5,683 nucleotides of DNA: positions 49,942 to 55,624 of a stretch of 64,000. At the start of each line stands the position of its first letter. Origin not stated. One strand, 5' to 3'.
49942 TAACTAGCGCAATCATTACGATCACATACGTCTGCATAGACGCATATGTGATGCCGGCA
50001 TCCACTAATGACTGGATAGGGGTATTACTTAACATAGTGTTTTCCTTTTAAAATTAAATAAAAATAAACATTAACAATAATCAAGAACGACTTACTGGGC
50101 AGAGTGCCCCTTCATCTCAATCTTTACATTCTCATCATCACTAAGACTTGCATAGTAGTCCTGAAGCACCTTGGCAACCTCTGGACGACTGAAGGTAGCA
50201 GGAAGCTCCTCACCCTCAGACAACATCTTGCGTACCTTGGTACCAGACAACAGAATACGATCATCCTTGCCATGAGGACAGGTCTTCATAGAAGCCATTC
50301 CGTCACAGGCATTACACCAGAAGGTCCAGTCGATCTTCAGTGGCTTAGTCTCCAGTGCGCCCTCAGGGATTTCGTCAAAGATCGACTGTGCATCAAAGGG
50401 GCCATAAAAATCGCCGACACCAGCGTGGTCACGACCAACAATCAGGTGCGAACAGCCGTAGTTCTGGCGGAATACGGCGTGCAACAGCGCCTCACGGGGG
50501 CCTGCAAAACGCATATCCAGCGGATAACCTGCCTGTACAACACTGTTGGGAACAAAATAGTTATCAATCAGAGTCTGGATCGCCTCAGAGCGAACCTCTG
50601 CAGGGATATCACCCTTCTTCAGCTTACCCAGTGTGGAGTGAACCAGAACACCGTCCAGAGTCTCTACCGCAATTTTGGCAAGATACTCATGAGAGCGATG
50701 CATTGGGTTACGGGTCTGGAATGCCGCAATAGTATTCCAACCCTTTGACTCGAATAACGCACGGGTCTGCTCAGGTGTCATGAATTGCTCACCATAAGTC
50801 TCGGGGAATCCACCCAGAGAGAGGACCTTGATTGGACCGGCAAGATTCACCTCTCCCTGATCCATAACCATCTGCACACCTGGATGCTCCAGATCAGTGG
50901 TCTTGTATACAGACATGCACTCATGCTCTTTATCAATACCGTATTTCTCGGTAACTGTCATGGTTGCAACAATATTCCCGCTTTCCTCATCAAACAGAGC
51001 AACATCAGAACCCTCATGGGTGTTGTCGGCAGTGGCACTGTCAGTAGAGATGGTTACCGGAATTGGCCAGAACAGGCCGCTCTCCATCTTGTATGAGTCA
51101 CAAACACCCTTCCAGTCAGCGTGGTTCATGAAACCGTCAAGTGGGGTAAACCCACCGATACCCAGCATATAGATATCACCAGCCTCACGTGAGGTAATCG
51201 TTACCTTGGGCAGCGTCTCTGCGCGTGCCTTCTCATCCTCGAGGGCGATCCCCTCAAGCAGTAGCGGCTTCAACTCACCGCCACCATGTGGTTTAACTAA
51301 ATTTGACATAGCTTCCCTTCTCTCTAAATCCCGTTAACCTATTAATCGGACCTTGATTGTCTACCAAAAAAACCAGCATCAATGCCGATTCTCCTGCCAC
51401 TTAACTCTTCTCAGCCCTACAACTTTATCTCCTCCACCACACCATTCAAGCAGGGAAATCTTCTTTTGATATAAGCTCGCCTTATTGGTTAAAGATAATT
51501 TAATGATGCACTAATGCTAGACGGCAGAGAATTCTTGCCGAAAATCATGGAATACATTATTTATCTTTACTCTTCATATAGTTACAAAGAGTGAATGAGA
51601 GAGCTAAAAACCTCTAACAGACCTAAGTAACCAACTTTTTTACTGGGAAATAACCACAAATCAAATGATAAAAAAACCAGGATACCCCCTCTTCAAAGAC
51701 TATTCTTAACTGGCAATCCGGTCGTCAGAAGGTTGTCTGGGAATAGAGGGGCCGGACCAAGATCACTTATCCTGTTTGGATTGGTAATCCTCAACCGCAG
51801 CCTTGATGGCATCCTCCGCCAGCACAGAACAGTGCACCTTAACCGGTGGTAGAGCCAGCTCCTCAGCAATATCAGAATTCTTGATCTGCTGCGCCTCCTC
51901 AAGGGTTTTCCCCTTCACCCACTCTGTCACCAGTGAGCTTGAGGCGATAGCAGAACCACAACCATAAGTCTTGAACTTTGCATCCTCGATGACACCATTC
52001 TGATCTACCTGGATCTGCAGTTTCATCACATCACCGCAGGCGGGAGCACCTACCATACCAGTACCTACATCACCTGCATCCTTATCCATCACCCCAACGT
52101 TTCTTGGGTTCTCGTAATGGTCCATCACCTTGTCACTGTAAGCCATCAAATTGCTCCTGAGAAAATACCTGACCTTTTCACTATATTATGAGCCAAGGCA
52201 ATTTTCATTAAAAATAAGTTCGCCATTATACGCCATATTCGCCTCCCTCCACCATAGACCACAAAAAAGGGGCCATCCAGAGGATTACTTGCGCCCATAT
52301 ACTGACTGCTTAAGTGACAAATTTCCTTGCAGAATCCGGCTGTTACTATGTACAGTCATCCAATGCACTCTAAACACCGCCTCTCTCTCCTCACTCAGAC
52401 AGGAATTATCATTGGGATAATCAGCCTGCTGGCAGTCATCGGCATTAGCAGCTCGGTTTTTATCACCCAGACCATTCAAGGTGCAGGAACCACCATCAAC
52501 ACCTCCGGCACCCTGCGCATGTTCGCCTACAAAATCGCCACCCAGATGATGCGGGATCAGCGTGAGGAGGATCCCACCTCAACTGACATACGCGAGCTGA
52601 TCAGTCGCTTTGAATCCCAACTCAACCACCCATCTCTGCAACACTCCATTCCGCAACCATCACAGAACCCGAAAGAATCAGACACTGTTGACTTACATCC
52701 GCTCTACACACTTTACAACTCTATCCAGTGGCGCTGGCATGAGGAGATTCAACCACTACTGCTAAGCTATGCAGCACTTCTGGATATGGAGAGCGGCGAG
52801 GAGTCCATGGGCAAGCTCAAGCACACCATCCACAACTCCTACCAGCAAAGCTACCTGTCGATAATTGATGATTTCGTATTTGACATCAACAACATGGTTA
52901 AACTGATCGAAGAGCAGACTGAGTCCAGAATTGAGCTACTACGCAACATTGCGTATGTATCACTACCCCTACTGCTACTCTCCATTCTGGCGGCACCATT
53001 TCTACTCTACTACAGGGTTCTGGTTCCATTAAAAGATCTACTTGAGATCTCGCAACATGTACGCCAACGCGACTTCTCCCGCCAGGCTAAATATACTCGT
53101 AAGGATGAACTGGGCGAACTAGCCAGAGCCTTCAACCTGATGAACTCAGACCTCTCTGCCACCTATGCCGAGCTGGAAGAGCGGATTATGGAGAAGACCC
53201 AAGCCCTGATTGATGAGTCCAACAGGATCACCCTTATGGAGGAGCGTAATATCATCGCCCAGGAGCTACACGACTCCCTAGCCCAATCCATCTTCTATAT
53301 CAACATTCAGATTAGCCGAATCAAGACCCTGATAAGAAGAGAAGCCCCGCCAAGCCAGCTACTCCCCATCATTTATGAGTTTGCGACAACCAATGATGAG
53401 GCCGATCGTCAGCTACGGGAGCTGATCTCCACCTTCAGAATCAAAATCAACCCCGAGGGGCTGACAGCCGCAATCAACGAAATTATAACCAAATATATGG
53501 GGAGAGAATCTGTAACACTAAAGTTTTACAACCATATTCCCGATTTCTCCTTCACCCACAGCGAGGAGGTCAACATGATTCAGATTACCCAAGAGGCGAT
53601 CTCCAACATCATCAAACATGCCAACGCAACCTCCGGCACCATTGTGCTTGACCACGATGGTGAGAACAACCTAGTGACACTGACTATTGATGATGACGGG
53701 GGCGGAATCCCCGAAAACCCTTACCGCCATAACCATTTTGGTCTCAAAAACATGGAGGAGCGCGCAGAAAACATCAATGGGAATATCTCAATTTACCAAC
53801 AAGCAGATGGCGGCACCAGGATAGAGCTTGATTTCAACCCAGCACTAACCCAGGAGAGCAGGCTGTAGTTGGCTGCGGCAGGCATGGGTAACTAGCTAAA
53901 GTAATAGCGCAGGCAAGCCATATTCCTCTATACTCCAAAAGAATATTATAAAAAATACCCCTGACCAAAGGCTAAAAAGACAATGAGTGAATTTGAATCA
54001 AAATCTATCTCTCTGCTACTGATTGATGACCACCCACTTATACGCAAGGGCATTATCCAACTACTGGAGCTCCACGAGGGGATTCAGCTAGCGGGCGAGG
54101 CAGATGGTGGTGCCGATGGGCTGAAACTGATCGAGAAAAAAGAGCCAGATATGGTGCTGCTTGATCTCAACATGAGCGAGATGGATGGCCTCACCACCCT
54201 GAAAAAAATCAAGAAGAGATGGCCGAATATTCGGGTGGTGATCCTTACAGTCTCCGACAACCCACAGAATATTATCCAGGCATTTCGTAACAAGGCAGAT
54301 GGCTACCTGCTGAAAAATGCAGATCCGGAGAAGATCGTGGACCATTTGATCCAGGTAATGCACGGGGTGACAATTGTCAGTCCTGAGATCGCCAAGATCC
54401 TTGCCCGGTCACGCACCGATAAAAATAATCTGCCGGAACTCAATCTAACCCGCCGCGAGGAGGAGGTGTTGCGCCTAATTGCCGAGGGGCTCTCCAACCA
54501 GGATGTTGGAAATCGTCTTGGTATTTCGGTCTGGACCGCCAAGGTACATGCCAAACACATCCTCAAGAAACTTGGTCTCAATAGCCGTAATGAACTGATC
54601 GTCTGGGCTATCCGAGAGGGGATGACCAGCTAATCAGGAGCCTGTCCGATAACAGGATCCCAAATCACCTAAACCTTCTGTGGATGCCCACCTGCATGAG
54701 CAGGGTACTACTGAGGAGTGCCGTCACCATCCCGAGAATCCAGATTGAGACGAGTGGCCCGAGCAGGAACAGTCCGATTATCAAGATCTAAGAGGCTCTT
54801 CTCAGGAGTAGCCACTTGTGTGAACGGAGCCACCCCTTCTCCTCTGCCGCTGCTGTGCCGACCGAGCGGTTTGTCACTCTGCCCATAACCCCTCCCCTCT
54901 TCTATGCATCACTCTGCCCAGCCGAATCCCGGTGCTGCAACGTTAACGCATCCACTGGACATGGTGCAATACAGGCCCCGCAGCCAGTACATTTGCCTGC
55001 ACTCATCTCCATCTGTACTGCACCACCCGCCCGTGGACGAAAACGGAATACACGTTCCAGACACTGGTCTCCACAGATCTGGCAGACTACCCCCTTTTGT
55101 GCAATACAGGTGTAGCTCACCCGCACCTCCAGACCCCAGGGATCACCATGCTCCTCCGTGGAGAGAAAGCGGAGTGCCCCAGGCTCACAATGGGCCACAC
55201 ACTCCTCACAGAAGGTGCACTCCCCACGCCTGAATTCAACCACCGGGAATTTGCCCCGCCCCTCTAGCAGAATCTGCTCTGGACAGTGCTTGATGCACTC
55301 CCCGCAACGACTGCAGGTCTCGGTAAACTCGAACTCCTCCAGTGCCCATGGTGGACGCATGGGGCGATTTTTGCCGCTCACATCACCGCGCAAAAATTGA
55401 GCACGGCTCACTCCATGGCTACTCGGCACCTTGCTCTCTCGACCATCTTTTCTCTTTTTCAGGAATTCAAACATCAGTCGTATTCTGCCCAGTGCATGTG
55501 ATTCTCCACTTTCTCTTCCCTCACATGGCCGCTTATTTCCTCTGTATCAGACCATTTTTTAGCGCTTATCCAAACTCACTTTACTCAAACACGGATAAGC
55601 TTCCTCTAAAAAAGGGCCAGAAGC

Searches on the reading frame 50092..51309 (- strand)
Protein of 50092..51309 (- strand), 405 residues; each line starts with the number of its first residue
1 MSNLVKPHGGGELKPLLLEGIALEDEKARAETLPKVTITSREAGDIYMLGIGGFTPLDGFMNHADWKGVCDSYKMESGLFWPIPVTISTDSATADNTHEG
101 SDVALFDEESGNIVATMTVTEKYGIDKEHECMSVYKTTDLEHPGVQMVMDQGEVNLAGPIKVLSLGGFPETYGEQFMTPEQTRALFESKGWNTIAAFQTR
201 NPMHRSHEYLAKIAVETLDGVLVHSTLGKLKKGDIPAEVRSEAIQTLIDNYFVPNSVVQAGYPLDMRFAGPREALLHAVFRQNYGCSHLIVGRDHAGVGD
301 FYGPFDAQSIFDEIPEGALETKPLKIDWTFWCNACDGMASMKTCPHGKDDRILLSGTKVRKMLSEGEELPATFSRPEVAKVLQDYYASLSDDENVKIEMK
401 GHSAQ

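Call 61: search_protein_families(library=pfam, proteins=[window:50092-51309:-], max_evalue=0.00001)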
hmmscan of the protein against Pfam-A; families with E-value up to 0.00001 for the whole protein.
window:50092-51309:- (405 aa): 2 families
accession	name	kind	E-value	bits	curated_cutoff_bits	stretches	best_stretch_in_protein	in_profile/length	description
PF01747.23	ATP-sulfurylase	-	1.8e-89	299.2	24.3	1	176-384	4-211/212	ATP-sulfurylase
PF14306.12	PUA_2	-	3.2e-52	176.8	27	1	6-164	2-158/159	PUA-like domain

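Call 81: list_cluster_members(proteins=[window:50092-51306:-, window:60748-63291:+, window:56780-57766:+, window:1987-4260:-])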
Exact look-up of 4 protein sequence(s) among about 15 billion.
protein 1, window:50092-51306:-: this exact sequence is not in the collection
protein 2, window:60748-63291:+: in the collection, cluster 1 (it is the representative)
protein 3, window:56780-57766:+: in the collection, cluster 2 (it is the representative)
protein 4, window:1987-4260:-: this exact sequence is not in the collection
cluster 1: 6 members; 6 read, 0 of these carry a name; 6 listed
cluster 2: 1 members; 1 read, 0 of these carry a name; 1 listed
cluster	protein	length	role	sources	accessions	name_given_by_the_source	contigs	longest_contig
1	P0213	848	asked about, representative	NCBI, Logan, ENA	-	-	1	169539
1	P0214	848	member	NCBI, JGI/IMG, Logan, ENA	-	-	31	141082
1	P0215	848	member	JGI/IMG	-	-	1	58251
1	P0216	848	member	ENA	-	-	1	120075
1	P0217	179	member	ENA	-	-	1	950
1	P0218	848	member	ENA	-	-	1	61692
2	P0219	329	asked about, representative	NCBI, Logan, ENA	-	-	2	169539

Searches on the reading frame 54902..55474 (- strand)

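Call 3: search_protein_families(library=pfam, proteins=[window:54902-55474:-], max_evalue=0.1)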
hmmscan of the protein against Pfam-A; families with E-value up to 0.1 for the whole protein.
window:54902-55474:- (190 aa): 13 families
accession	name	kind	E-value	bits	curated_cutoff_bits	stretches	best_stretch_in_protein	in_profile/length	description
PF12838.12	Fer4_7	-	1.1e-12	48.7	27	2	130-176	4-52/52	4Fe-4S dicluster domain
PF13187.11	Fer4_9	-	1.5e-12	47.8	27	2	54-100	2-51/52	4Fe-4S dicluster domain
PF00037.32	Fer4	-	6.4e-10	38.9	21.1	3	160-178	6-24/24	4Fe-4S binding domain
PF13237.11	Fer4_10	-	3.2e-09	37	25.5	2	51-96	6-52/53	4Fe-4S dicluster domain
PF14697.11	Fer4_21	-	1e-08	35.6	35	2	52-96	6-51/59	4Fe-4S dicluster domain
PF12837.12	Fer4_6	-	2.5e-06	27.6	25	2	155-177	2-24/24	4Fe-4S binding domain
PF13183.11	Fer4_8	-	7e-05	23.7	27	2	51-68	51-68/68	4Fe-4S dicluster domain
PF12797.12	Fer4_2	-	8.6e-05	22.7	24.5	2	156-174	4-22/22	4Fe-4S binding domain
PF13484.11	Fer4_16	-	0.00011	23.4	30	2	161-180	1-20/66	4Fe-4S double cluster binding domain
PF25160.1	LdpA_Fe-S-bd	-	0.00036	20.7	27.6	2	154-179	20-45/49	LdpA Fe-S cluster-binding domain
PF13534.11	Fer4_17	-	0.0022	18.9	22.2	1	49-68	41-60/61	4Fe-4S dicluster domain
PF12800.12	Fer4_4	-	0.023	15.5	24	2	160-174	2-16/17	4Fe-4S binding domain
PF12798.12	Fer4_3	-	0.026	15.8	27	1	162-176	1-15/15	4Fe-4S binding domain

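Call 4: search_protein_families(library=ncbifam, proteins=[window:54902-55474:-], max_evalue=0.1)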
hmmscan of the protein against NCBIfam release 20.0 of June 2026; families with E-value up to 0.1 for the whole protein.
window:54902-55474:- (190 aa): 72 families (the best 25 are shown)
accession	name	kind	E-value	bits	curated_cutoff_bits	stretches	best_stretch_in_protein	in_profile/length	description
TIGR00402.1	napF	equivalog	5.8e-29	100.9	102.2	1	34-178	17-149/149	ferredoxin-type protein NapF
NF007012.0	PRK09476.1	equivalog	1e-15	57.6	269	2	35-138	42-154/254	ferredoxin-type protein NapG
TIGR00397.1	mauM_napG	subfamily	5.2e-15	55.6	178.85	1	18-173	19-188/213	MauM/NapG family ferredoxin-type protein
NF040864.1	HgcB_ferredoxin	equivalog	2.3e-11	43.4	99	2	124-180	12-64/93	mercury methylation ferredoxin HgcB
NF043039.1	HgcAB_like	equivalog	3.9e-10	39.9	285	2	51-101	299-349/350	HgcAB-like fusion protein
NF038196.1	ferrodoxin_EFR1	subfamily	5.2e-10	39.8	75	2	46-105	178-233/242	EFR1 family ferrodoxin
TIGR02179.1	PorD_KorD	subfamily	9.1e-10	38.5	60.05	2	51-103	24-74/78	2-oxoacid:acceptor oxidoreductase, delta subunit, pyruvate/2-ketoisovalerate family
TIGR04041.1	activase_YjjW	hypoth_equivalog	2e-08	34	250.2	2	51-97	40-83/276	YjjW family glycine radical enzyme activase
TIGR02163.1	napH_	subfamily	5.3e-08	32.7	213.05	2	51-103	200-253/255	NapH/MauN family ferredoxin-type protein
NF006221.0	PRK08348.1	subfamily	6e-08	32.5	124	2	52-103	44-94/136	NADH-plastoquinone oxidoreductase subunit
NF040684.1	PorD_Arch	equivalog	8.2e-08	32.2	120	2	51-101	31-79/85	pyruvate synthase subunit PorD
NF058577.1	FdxA_fam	equivalog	8.8e-08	32.2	65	2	50-100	5-52/52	4Fe-4S ferredoxin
NF043069.1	T4HPD_activ_SAM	equivalog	9.2e-08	31.8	425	2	50-104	49-100/299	trans-4-hydroxy-L-proline dehydratase activase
NF007013.0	PRK09477.1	equivalog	1.5e-07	30.8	234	2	52-105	224-278/286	quinol dehydrogenase ferredoxin subunit NapH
TIGR01944.1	rnfB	subfamily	3.4e-07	30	68.7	2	51-109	112-168/190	RnfABCDGE type electron transport complex subunit B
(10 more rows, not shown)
